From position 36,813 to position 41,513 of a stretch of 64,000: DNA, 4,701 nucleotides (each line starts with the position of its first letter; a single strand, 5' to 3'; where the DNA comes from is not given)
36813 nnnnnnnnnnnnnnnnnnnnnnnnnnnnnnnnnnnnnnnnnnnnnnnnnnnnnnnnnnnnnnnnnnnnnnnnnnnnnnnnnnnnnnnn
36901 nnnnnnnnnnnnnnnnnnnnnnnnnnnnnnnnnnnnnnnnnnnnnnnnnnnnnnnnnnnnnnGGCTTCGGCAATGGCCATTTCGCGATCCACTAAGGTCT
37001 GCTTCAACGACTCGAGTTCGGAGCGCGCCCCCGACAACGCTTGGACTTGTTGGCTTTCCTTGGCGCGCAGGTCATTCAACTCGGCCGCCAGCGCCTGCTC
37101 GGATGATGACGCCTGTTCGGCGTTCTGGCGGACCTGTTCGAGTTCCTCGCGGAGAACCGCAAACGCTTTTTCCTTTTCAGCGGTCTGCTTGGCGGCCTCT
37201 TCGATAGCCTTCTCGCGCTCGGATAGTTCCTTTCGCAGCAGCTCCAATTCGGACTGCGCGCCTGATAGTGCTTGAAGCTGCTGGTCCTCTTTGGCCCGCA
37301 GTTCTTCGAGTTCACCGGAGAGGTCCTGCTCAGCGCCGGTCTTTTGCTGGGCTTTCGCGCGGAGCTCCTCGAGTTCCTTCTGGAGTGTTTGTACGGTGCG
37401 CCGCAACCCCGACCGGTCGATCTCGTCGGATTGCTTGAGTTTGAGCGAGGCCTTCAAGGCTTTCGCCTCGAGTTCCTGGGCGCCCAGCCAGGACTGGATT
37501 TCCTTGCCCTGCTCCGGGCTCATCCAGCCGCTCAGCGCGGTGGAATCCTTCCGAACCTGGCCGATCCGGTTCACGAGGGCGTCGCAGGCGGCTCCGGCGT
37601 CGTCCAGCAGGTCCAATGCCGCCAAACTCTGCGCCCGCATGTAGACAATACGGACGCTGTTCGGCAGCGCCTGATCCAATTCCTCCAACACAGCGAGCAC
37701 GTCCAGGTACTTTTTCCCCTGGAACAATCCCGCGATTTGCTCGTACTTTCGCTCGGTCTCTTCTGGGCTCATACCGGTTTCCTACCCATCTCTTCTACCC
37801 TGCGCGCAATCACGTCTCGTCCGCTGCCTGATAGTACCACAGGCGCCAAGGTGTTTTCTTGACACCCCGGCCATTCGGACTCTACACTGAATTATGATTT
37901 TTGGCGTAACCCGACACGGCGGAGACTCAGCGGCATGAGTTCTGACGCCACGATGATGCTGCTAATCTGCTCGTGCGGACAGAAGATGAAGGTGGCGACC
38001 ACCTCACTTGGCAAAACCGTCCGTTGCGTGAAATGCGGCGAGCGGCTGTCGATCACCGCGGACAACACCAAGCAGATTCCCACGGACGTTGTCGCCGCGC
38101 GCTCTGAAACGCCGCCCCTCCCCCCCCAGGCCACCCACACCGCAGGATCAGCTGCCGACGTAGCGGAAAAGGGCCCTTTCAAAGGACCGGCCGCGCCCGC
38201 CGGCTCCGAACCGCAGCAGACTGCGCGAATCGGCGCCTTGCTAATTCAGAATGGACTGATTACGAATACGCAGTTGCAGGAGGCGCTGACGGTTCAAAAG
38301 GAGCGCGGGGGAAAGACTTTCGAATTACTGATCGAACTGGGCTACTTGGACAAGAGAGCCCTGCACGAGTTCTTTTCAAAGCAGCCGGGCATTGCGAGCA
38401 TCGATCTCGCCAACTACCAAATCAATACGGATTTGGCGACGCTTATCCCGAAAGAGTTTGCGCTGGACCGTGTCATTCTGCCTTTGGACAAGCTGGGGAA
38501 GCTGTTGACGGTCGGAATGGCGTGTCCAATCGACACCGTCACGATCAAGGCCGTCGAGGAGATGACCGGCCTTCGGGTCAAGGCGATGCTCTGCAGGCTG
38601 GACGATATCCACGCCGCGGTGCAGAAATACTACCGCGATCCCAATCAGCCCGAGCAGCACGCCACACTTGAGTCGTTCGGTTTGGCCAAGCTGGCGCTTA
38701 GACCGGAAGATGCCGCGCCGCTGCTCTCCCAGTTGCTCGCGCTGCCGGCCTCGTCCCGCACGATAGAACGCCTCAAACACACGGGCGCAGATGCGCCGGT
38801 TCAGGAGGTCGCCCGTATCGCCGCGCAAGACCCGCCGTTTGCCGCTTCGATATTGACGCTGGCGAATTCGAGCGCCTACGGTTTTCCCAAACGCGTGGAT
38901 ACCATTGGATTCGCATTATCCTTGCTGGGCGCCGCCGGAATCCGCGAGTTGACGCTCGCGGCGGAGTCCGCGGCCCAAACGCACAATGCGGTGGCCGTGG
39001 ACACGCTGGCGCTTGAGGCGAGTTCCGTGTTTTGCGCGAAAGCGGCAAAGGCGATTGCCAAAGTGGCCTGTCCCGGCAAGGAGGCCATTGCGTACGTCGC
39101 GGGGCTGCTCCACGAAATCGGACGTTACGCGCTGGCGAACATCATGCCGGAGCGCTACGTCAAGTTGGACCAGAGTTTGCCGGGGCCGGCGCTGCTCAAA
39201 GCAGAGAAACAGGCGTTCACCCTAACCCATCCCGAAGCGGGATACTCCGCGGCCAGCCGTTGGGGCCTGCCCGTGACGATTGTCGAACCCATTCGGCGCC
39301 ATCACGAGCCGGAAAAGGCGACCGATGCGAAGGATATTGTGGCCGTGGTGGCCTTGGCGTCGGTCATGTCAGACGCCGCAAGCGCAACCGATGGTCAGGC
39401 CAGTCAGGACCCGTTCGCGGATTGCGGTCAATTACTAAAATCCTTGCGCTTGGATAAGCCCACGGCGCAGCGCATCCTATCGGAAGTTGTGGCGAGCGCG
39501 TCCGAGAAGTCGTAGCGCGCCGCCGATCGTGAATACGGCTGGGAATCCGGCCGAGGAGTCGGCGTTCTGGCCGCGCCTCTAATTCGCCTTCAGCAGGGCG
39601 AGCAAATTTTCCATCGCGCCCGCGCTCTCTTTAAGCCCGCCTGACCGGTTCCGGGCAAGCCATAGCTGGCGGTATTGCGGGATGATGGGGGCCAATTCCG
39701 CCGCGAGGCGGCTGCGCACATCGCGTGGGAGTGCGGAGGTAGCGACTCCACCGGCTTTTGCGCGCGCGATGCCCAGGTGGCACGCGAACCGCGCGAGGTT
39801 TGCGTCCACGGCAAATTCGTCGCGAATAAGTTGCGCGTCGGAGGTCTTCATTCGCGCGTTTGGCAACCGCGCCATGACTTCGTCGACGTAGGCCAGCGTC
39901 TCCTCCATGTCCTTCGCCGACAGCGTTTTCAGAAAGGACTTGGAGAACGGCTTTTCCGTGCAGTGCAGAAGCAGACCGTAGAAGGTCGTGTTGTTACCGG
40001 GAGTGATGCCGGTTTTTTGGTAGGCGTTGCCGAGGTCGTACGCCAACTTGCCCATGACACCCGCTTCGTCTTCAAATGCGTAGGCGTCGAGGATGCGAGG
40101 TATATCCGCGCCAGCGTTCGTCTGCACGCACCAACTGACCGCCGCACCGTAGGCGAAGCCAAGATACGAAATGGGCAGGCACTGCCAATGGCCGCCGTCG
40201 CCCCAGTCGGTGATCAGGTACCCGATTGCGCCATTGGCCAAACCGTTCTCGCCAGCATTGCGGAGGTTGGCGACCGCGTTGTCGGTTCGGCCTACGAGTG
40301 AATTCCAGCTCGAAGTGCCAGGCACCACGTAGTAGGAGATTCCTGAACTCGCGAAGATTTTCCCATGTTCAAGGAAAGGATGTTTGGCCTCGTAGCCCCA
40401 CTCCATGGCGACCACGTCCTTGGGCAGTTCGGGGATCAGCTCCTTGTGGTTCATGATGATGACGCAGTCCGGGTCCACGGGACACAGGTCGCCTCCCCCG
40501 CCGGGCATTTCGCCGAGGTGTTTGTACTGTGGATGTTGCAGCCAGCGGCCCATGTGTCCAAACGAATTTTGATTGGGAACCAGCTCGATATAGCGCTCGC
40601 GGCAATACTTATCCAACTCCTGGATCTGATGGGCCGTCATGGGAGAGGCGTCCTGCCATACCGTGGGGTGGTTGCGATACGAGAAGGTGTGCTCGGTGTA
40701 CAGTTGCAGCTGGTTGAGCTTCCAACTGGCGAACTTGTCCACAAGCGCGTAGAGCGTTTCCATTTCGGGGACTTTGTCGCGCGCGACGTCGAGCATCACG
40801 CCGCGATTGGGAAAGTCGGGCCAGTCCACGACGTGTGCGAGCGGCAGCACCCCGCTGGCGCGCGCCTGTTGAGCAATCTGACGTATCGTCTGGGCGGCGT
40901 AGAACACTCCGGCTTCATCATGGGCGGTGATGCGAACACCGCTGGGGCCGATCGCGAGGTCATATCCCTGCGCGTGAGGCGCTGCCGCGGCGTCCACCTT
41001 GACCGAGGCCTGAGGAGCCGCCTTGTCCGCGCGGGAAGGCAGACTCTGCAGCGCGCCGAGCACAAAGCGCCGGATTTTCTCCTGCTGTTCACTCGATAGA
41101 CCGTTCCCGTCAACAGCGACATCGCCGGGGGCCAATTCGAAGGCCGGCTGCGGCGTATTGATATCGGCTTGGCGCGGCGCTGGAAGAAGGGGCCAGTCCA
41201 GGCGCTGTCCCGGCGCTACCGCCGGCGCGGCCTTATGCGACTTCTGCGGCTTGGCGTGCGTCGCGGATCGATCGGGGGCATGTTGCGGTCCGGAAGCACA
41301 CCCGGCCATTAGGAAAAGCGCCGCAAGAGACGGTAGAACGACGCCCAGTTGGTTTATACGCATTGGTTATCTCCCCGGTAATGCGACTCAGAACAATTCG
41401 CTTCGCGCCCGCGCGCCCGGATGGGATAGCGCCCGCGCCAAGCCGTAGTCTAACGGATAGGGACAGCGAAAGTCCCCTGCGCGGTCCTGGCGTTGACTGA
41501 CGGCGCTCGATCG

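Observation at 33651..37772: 1373-aa membrane protein built from about 13 near-identical 77-aa coiled-coil repeats, ending in a periplasmic LRR domain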

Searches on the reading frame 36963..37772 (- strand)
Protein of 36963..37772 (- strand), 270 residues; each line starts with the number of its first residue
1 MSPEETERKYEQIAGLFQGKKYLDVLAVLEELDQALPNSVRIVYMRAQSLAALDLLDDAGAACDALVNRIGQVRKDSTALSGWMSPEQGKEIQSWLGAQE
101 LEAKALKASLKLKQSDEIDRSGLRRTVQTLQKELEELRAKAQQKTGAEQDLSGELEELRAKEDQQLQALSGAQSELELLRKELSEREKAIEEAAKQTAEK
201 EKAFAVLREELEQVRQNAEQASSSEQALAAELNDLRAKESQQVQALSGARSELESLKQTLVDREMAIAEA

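Call 36: predict_structure(alignment_id=A2)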
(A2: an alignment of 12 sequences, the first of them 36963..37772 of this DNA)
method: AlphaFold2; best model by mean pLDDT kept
length: 270 residues; sequences in the alignment: 12
mean_pLDDT: 91.9   pTM: 0.47
mean pLDDT of the five models: 91.9, 90.2, 89.2, 88.4, 87.3
residues with pLDDT >= 90: 203; 70-90: 66; 50-70: 1; < 50: 0
segments of 3 or more residues with pLDDT < 50: none
pLDDT, mean of each block of 10 residues (from residue 1): 87 95 95 89 94 93 94 91 89 92 93 89 91 94 89 93 95 96 96 95 95 94 93 93 90 88 79
secondary structure, 60 per line:
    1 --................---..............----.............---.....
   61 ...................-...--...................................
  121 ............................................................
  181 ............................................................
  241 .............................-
elements in order: H3-18 H22-35 H40-52 H56-79 H86-269

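Call 56: search_protein_families(library=ncbifam, proteins=[window:36963-37772:-], max_evalue=0.01)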
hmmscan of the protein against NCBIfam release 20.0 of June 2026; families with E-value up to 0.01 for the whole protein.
window:36963-37772:- (270 aa): 9 families
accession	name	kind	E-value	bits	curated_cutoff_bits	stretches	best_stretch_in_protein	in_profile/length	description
TIGR02168.1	SMC_prok_B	equivalog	1.2e-07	30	567.35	1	102-262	680-844/1181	chromosome segregation protein SMC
NF003413.0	PRK04778.1-7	equivalog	1.8e-06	26.7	556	1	181-262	353-427/564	septation ring formation regulator EzrA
NF045487.1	ASRP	equivalog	2.8e-06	26.3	300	1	117-264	309-449/593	archaea-specific SMC-related protein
TIGR02169.1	SMC_prok_A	equivalog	5.3e-06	24.4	729.4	1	99-260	319-479/1165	chromosome segregation protein SMC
NF003034.1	PRK03918.1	equivalog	0.00015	19.9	700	1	100-264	538-707/878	DNA double-strand break repair ATPase Rad50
NF041035.1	Rad50_Halo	equivalog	0.00068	18.1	1000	1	115-259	296-441/883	DNA double-strand break repair ATPase Rad50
NF002572.0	PRK02224.1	equivalog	0.00083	17.7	1087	1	121-257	282-418/888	DNA double-strand break repair ATPase Rad50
NF041034.1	Rad50_Sulf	equivalog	0.0038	15.1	1000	1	102-261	175-321/872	DNA double-strand break repair ATPase Rad50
NF008438.0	PRK11281.1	equivalog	0.0073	14.1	991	1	123-263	92-231/1113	mechanosensitive channel MscK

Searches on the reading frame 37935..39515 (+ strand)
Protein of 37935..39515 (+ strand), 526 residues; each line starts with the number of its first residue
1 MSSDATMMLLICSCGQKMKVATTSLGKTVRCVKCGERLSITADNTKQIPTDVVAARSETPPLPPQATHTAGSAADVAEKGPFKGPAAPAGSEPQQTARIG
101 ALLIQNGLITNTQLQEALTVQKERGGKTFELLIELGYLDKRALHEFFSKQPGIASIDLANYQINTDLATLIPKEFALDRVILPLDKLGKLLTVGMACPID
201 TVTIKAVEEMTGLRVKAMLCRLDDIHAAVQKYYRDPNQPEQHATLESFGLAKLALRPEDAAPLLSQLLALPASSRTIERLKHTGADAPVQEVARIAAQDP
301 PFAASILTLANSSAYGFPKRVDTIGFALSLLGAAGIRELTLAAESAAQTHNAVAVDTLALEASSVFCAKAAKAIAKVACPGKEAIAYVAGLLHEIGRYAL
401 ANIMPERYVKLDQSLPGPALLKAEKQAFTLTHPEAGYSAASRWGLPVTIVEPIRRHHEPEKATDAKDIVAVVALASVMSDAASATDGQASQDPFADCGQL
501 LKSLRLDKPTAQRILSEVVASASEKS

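Call 3: search_protein_families(library=pfam, proteins=[window:37935-39515:+], max_evalue=0.01)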
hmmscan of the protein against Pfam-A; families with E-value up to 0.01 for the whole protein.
window:37935-39515:+ (526 aa): 3 families
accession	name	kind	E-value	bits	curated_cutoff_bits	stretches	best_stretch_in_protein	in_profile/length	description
PF08668.18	HDOD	-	5.6e-38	130.8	22.9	1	283-459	16-196/196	HDOD domain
PF05157.20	MshEN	-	3.1e-12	46.7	23.1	1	152-236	2-87/90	MshEN domain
PF01966.28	HD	-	0.00057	20.6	22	1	369-464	10-99/116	HD domain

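Call 37: find_homologous_proteins(query=window:37935-39512:+, max_evalue=1e-10)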
Query window:37935-39512:+ (526 aa): 171 proteins with E <= 1e-10 among 8000 candidates; the best 120 are listed.
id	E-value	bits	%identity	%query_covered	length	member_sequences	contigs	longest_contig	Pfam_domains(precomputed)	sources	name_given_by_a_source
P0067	0.0e+0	1134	100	100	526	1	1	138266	PF05157.21,PF08668.19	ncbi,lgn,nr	ncbi:MAG: HDOD domain-containing protein [Candidatus Hydrogenedentes bacterium]|nr:HDOD domain-conta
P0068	8.2e-237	805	73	100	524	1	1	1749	PF05157.21,PF08668.19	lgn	-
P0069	3.7e-212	723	66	100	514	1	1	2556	PF05157.21,PF08668.19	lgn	-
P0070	3.3e-128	447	47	98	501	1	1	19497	PF05157.21,PF08668.19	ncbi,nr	ncbi:MAG: HDOD domain-containing protein [Candidatus Hydrogenedentes bacterium]|nr:HDOD domain-conta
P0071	8.7e-122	425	45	98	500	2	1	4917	PF05157.21,PF08668.19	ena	-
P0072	1.5e-117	411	42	99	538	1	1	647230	PF05157.21,PF08668.19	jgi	jgi:HD-like signal output (HDOD) protein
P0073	5.9e-117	409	48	83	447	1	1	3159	PF05157.21,PF08668.19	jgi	jgi:HD-like signal output (HDOD) protein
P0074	1.2e-111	392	44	89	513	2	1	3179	PF05157.21,PF08668.19,PF01966.29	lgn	-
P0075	7.2e-111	389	44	95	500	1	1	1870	PF05157.21,PF08668.19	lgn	-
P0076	4.5e-108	380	41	99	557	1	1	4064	PF05157.21,PF08668.19,PF01966.29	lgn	-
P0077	5.7e-107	377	41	98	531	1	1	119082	PF05157.21,PF08668.19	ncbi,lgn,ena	-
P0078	3.6e-106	374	39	97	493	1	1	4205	PF05157.21,PF08668.19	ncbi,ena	-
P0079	8.4e-102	359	40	97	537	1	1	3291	PF05157.21,PF08668.19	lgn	-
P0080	2.2e-101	358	44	80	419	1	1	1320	PF05157.21,PF08668.19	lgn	-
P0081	4.6e-101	357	38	98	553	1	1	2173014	PF05157.21,PF08668.19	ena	-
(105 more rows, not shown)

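Call 39: find_related_loci(query=A3, collection=genome_contigs, flank=10000)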
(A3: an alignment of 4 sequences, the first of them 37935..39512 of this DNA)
Query A3 (526 aa) in genome_contigs; peptide patterns used: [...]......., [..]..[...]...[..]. (x = any residue, [..] = any of these).
83 stretches matched a pattern; 17 encode a relative of the query (tblastn E <= 1e-3); 17 distinct loci.
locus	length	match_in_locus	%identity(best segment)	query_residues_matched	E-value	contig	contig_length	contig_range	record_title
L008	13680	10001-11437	42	7-514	5e-106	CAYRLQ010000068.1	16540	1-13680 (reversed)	MAG TPA_asm: uncultured Nitrospiraceae bacterium isolate binchicken_co100_346 genome assembly, contig: NODE_5433_length_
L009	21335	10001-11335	42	81-517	3e-101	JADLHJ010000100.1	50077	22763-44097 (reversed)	MAG: Candidatus Hydrogenedentota bacterium isolate SJ475 c_000001630856, whole genome shotgun sequence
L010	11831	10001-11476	40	25-517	5e-100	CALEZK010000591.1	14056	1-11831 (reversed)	MAG TPA_asm: uncultured bacterium isolate SRR1506987_bin.88_CONCOCT_v1.1_MAG genome assembly, contig: ERZ761602.5949, wh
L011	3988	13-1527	36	1-524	7e-91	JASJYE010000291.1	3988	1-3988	MAG: Candidatus Hydrogenedentota bacterium isolate MT_MAG10 NODE_23469_length_3988_cov_8.804983, whole genome shotgun se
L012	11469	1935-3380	36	7-462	2e-90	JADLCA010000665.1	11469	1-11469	MAG: Candidatus Hydrogenedentota bacterium isolate SJ204 c_000001635401, whole genome shotgun sequence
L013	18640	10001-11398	37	1-481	4e-89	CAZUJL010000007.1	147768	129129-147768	MAG TPA_asm: uncultured Nitrospirales bacterium isolate binchicken_co199_149 genome assembly, contig: NODE_133_length_14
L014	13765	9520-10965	35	7-464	3e-88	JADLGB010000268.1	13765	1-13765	MAG: Candidatus Hydrogenedentota bacterium isolate SJ408 c_000001472906, whole genome shotgun sequence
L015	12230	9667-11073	36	1-481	5e-86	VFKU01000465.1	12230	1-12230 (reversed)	MAG: Rhodothermaeota bacterium isolate Bin_8_9 c_000004378675, whole genome shotgun sequence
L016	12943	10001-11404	38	1-481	2e-84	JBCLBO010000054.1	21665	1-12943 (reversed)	Candidatus Hydrogenedentales bacterium isolate SLM_MC1B_68-O02 Node_54_length_21665_cov_83.317286, whole genome shotgun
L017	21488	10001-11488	33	1-523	8e-84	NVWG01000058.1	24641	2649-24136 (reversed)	MAG: Candidatus Hydrogenedentota bacterium isolate NORP43 Contig_source1383C_3996, whole genome shotgun sequence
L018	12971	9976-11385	34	1-481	4e-82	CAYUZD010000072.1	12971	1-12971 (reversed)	MAG TPA_asm: uncultured Nitrospirales bacterium isolate SRP287453_co1_86 genome assembly, contig: NODE_9041_length_12971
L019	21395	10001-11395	36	1-481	6e-82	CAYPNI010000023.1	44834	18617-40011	MAG TPA_asm: uncultured Nitrospirales bacterium isolate SRP237561_co1_132 genome assembly, contig: NODE_1122_length_4483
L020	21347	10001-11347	34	1-469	1e-79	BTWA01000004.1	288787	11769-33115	MAG: Candidatus Hydrogenedentota bacterium AMX-MBFR-84 DNA, sequence04, whole genome shotgun sequence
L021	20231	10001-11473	31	7-523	5e-74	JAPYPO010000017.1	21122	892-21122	MAG: Candidatus Hydrogenedentota bacterium isolate PW10.concoct.19 PW10_2967_length_21122_cov_6.767551, whole genome sho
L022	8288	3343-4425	36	7-339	4e-53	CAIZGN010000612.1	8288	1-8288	MAG: Candidatus Hydrogenedentes bacterium isolate Kiruna3_bin-1600 genome assembly, contig: bin-1600:612/740, whole geno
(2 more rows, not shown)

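Call 49: search_protein_families(library=pfam, proteins=[L013:3615-4385:-, L017:3435-4163:-, L021:3167-5122:-, L021:11547-13202:+, L022:4797-6041:+, L018:1439-2932:-, L019:11680-12828:-, L015:1517-2749:+, L016:11897-12898:+], max_evalue=0.0001)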
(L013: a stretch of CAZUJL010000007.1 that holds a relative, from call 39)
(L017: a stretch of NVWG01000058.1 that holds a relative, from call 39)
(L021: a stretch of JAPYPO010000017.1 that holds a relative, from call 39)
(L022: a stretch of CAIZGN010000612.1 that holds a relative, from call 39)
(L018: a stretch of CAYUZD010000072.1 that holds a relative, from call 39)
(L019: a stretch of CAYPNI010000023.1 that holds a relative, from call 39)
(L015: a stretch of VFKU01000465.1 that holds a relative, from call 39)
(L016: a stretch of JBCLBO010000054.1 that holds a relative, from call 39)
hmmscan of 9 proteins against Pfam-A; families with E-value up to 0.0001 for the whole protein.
L013:3615-4385:- (256 aa): 2 families
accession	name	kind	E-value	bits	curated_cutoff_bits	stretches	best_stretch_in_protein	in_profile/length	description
PF01648.25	ACPS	-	1.8e-18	67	25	1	134-223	1-96/111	4'-phosphopantetheinyl transferase superfamily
PF22624.1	AASDHPPT_N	-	5.5e-07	30.2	27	1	49-124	15-92/100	4'-phosphopantetheinyl transferase, N-terminal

L017:3435-4163:- (242 aa): 2 families
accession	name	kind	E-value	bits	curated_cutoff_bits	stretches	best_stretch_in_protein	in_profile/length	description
PF01648.25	ACPS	-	4.8e-13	49.6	25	1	120-223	2-107/111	4'-phosphopantetheinyl transferase superfamily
PF22624.1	AASDHPPT_N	-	7.8e-06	26.5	27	1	36-109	13-92/100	4'-phosphopantetheinyl transferase, N-terminal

L021:3167-5122:- (651 aa): 0 families

L021:11547-13202:+ (551 aa): 1 family
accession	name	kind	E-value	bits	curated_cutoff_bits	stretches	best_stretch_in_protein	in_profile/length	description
PF00528.27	BPD_transp_1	-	8.9e-06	26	26.4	1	384-548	24-183/184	Binding-protein-dependent transport system inner membrane component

L022:4797-6041:+ (414 aa): 1 family
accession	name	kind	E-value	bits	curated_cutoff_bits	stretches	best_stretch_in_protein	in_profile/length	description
PF11104.14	PilM_2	-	1.5e-48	165.9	27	2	11-236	1-233/340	Type IV pilus assembly protein PilM;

L018:1439-2932:- (497 aa): 3 families
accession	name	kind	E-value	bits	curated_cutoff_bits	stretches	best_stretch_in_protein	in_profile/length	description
PF13088.12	BNR_2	-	4.3e-15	56.2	31.4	2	148-358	15-210/277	BNR repeat-like domain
PF02012.26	BNR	-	4.2e-07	29.4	27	0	281-289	3-11/12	BNR/Asp-box repeat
PF21471.3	Reelin_subrepeat-B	-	5.6e-07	29.8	27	0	88-113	59-84/127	Reelin subrepeat B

L019:11680-12828:- (382 aa): 0 families

L015:1517-2749:+ (410 aa): 2 families
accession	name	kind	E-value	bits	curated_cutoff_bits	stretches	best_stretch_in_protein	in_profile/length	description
PF01168.26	Ala_racemase_N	-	7.2e-62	209.4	24.1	1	48-266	1-218/220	Alanine racemase, N-terminal domain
PF00842.27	Ala_racemase_C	-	1.6e-39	134.8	25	1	281-408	1-127/127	Alanine racemase, C-terminal domain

L016:11897-12898:+ (333 aa): 4 families
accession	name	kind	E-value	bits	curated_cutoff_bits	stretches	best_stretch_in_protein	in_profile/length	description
PF08541.16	ACP_syn_III_C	-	1.4e-39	134.6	26.6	1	244-333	1-90/90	3-Oxoacyl-[acyl-carrier-protein (ACP)] synthase III C terminal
PF08545.16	ACP_syn_III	-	4.3e-27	94.3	24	1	114-192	1-80/80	3-Oxoacyl-[acyl-carrier-protein (ACP)] synthase III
PF00108.29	Thiolase_N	-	1.6e-07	31.4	26.4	1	43-152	8-117/260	Thiolase, N-terminal domain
PF02803.24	Thiolase_C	-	2.4e-06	27.6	27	1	238-309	26-93/123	Thiolase, C-terminal domain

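Call 56: search_protein_families(library=ncbifam, proteins=[window:37935-39515:+], max_evalue=0.01)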
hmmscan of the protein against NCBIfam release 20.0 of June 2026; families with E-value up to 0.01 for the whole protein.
window:37935-39515:+ (526 aa): 6 families
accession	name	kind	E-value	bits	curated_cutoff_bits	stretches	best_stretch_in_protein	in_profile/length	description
TIGR02538.1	type_IV_pilB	equivalog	5.3e-18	64.9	675.65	1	99-247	2-150/564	type IV-A pilus assembly ATPase PilB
NF008411.1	PRK11234.1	equivalog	2.1e-17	62.8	1170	1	91-267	476-650/723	cyclic di-3',5'-guanylate-activated glycosyltransferase NfrB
NF053729.1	c-di-GMP_motif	domain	1.6e-13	50.2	38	1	98-150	1-53/53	cyclic di-GMP-binding domain-containing protein, MshE-related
NF012033.0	PRK15489.1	equivalog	1.5e-10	39.9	537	1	94-241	488-635/703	glycosyl transferase family protein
TIGR00277.1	HDIG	domain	0.0002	21.1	27.6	1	364-458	9-83/84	HDIG domain-containing metalloprotein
NF009344.0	PRK12705.1-1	equivalog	0.0031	16.2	831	0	431-481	433-481/572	hypothetical protein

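Call 73: search_protein_families(library=padloc, proteins=[window:37935-39515:+], max_evalue=0.001)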
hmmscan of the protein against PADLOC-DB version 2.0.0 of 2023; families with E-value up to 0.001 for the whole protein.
window:37935-39515:+ (526 aa): 0 families

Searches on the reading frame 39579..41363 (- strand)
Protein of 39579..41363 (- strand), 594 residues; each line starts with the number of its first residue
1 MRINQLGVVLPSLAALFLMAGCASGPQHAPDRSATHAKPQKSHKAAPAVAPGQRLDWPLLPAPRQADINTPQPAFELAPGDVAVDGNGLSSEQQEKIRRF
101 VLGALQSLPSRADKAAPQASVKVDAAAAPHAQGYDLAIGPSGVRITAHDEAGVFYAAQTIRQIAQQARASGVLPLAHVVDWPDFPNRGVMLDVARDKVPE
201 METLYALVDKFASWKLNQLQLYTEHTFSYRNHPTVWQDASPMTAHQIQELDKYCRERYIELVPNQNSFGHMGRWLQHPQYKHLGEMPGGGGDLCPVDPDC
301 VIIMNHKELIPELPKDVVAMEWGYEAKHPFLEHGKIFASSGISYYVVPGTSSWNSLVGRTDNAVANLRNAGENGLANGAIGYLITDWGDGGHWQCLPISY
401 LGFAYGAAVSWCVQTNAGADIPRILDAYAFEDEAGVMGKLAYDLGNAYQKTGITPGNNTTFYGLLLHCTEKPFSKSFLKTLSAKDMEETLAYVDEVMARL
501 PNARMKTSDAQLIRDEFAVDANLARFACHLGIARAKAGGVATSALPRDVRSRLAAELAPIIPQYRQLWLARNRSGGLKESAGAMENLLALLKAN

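Call 3: search_protein_families(library=pfam, proteins=[window:39579-41363:-], max_evalue=0.01)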
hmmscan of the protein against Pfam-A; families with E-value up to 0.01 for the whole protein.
window:39579-41363:- (594 aa): 2 families
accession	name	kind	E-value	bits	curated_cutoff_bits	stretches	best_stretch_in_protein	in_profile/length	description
PF02838.20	Glyco_hydro_20b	-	9.4e-15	55.9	26.1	1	59-181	4-124/124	Glycosyl hydrolase family 20, domain 2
PF00728.28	Glyco_hydro_20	-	6.9e-08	32.7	22.3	1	184-277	1-110/348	Glycosyl hydrolase family 20, catalytic domain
